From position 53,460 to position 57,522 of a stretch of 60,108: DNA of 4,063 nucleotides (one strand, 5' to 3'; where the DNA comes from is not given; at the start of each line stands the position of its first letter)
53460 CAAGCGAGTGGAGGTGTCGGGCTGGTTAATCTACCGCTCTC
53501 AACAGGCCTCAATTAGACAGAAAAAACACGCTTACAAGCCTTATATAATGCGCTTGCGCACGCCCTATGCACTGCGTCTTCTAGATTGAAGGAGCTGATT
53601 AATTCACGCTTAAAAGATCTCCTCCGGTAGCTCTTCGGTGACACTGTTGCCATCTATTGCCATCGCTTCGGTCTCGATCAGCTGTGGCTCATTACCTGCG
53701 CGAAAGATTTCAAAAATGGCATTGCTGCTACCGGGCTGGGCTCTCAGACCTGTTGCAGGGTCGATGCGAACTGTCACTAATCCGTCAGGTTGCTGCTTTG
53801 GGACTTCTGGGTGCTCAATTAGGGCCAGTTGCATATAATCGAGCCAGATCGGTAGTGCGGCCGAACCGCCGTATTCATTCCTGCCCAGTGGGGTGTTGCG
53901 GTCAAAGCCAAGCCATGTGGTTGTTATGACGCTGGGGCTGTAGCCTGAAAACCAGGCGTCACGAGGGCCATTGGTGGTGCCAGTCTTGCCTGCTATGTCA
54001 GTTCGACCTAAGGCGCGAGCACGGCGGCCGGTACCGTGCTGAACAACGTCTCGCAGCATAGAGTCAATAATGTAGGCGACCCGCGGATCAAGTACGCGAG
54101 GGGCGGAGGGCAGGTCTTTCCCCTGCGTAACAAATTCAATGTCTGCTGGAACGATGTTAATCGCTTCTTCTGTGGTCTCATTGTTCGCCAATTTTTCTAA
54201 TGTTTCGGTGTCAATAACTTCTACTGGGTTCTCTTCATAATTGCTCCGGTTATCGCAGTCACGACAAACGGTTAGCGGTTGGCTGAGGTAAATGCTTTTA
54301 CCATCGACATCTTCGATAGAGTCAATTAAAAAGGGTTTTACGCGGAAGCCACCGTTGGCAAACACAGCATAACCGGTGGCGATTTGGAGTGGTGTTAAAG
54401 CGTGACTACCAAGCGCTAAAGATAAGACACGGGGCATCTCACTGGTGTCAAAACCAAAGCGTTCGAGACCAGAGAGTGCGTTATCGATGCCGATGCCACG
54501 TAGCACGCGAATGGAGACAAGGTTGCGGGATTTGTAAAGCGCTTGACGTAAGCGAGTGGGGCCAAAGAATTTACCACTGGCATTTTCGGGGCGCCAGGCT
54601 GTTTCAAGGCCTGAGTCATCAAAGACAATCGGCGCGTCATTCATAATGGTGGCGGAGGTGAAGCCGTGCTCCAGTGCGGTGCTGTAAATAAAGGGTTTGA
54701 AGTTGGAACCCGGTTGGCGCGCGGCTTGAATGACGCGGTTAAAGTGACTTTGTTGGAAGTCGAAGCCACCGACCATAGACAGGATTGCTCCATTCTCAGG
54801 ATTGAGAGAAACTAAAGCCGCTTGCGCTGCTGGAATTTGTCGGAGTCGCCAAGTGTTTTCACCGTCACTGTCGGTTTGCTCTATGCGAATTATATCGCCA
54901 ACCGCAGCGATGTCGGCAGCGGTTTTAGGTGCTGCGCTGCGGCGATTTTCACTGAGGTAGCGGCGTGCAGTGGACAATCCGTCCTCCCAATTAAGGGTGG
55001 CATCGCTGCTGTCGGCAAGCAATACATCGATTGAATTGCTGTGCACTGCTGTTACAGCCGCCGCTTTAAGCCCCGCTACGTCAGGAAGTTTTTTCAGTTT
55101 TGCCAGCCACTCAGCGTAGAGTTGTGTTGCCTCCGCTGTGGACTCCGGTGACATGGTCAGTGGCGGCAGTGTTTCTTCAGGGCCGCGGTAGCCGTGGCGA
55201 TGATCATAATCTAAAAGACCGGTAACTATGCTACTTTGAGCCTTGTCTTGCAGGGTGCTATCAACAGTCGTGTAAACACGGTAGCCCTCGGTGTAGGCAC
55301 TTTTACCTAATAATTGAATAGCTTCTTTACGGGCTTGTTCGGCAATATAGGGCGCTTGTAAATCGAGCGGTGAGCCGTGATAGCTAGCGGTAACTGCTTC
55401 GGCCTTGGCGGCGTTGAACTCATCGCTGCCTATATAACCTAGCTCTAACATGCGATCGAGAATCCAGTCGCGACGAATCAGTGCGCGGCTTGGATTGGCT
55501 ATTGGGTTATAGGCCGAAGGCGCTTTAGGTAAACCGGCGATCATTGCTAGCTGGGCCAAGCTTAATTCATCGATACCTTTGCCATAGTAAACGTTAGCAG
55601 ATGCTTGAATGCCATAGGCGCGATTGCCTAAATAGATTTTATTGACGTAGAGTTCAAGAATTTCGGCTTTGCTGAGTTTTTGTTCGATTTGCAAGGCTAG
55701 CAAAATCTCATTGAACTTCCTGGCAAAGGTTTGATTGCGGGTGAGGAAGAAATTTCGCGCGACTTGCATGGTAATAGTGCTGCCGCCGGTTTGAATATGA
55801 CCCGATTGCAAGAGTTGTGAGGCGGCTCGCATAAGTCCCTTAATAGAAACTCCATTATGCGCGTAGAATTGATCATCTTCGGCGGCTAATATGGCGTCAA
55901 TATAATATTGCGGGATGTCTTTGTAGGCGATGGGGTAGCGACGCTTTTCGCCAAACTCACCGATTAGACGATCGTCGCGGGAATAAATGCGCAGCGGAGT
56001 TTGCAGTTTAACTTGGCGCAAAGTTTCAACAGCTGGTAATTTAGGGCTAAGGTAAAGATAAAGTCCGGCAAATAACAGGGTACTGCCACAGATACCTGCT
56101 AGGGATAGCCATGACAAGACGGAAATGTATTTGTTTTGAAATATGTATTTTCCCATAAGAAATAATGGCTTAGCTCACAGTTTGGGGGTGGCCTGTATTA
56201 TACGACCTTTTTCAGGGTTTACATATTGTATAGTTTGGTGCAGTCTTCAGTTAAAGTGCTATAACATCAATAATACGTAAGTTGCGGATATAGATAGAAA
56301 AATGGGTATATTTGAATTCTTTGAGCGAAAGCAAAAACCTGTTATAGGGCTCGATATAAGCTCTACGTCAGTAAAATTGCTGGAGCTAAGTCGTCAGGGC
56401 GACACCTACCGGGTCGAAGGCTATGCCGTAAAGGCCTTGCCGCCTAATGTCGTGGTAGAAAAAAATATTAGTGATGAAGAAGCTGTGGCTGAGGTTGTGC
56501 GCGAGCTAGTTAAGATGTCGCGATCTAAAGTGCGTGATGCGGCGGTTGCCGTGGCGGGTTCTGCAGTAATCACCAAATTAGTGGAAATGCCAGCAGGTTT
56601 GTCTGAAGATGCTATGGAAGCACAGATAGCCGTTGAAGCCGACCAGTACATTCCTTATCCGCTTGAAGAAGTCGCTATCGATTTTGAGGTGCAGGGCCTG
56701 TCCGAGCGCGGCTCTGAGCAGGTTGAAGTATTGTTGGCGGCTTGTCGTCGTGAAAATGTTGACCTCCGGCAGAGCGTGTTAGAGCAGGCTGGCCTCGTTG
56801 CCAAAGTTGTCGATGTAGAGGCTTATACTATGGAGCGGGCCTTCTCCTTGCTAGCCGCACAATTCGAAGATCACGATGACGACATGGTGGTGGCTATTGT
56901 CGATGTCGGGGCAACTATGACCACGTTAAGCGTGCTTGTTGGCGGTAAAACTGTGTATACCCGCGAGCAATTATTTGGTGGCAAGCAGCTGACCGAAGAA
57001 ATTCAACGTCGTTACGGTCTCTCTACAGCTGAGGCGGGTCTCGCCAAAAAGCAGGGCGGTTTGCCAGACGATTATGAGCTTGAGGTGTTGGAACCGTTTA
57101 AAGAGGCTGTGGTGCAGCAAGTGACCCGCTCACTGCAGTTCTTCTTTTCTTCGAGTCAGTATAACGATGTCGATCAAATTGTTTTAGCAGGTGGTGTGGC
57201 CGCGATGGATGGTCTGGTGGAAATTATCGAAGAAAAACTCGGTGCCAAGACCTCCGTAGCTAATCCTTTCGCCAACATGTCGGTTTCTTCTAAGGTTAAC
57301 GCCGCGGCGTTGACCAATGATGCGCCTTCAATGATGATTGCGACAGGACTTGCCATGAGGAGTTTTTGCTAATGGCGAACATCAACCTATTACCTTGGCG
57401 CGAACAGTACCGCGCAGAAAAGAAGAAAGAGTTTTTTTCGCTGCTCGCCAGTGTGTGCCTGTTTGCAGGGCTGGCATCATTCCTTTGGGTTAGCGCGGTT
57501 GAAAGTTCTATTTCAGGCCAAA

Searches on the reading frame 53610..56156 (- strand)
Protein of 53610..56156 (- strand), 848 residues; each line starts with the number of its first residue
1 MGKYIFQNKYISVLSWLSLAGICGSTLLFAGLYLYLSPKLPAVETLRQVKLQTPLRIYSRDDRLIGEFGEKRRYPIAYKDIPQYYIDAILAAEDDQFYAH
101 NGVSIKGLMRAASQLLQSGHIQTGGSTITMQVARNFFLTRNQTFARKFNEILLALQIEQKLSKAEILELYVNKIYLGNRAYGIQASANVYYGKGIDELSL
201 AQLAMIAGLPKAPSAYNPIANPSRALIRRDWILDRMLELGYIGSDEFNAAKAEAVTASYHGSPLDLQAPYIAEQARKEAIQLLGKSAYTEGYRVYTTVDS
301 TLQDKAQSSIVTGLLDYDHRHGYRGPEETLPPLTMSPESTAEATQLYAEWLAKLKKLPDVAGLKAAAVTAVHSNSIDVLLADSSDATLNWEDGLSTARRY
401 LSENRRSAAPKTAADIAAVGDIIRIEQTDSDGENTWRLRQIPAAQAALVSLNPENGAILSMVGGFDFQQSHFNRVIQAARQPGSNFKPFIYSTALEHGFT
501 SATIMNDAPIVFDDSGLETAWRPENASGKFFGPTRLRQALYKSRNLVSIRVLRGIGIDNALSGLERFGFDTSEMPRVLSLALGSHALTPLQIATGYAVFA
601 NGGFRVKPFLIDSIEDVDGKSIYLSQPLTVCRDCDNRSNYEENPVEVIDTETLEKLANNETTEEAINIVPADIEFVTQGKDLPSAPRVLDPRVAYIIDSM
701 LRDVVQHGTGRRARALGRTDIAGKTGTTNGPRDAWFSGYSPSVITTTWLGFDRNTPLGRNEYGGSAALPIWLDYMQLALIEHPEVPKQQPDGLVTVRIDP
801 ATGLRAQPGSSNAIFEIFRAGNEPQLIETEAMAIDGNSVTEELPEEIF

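Call 43: search_protein_families(library=ncbifam, proteins=[window:53610-56156:-], max_evalue=1e-10)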
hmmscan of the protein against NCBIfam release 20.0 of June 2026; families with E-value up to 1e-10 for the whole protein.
window:53610-56156:- (848 aa): 14 families
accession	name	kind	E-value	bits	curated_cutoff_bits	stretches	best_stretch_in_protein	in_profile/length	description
NF008643.0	PRK11636.1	equivalog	5.9e-235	782.4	1263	1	17-825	10-829/850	peptidoglycan glycosyltransferase/peptidoglycan DD-transpeptidase MrcA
TIGR02074.1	PBP_1a_fam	subfamily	3.5e-173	577.2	508.75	1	72-778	1-532/535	PBP1A family penicillin-binding protein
NF051885.1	tranpepglycosPbpC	equivalog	2.2e-142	475.9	900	3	10-311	12-311/632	multimodular transpeptidase-transglycosylase PbpC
TIGR02071.1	PBP_1b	equivalog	7.8e-119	397.9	717.75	3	43-315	114-393/729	penicillin-binding protein 1B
TIGR02073.1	PBP_1c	equivalog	1e-95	321.9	494.2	3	70-309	30-259/728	penicillin-binding protein 1C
NF007061.0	PRK09506.1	equivalog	1.7e-89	300.7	1120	3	71-316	209-458/825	bifunctional glycosyl transferase/transpeptidase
NF038276.1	strep_PBP2A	exception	3.4e-84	283.4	1100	2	24-308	48-334/716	penicillin-binding protein PBP2A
NF038272.1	strep_PBP1A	exception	4.2e-77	260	1075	2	16-305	13-307/658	penicillin-binding protein PBP1A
NF011423.0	PRK14850.1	equivalog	1.9e-76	258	1275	3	71-314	155-402/764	penicillin-binding protein 1b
NF008414.0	PRK11240.1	equivalog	4.6e-64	216.8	1121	2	73-305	64-283/774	peptidoglycan glycosyltransferase PbpC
NF038274.1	strep_PBP1B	exception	1.3e-53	182.4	1225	2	61-222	69-236/745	penicillin-binding protein PBP1B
NF010008.0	PRK13481.1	equivalog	2.6e-34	118.7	270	1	72-251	80-264/269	glycosyltransferase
TIGR02070.1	mono_pep_trsgly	equivalog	5.1e-33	114.5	182.65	1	77-239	59-221/224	monofunctional biosynthetic peptidoglycan transglycosylase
TIGR03423.1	pbp2_mrdA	equivalog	2e-21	76.2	455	0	583-728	433-526/593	penicillin-binding protein 2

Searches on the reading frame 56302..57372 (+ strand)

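Call 43: search_protein_families(library=ncbifam, proteins=[window:56302-57372:+], max_evalue=1e-10)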
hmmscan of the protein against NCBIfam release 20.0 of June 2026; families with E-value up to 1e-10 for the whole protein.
window:56302-57372:+ (356 aa): 3 families
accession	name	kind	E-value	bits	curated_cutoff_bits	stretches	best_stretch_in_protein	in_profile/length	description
TIGR01175.1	pilM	subfamily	1.7e-126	421.9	133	1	11-355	2-348/348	type IV pilus assembly protein PilM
NF045709.1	Amuc_1101_fam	equivalog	4e-41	141.5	650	1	60-354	52-349/608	Amuc_1101 family PilM-like pilus complex protein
NF011660.0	PRK15080.1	equivalog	1.3e-11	44.2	182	1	197-319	143-257/277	ethanolamine utilization protein EutJ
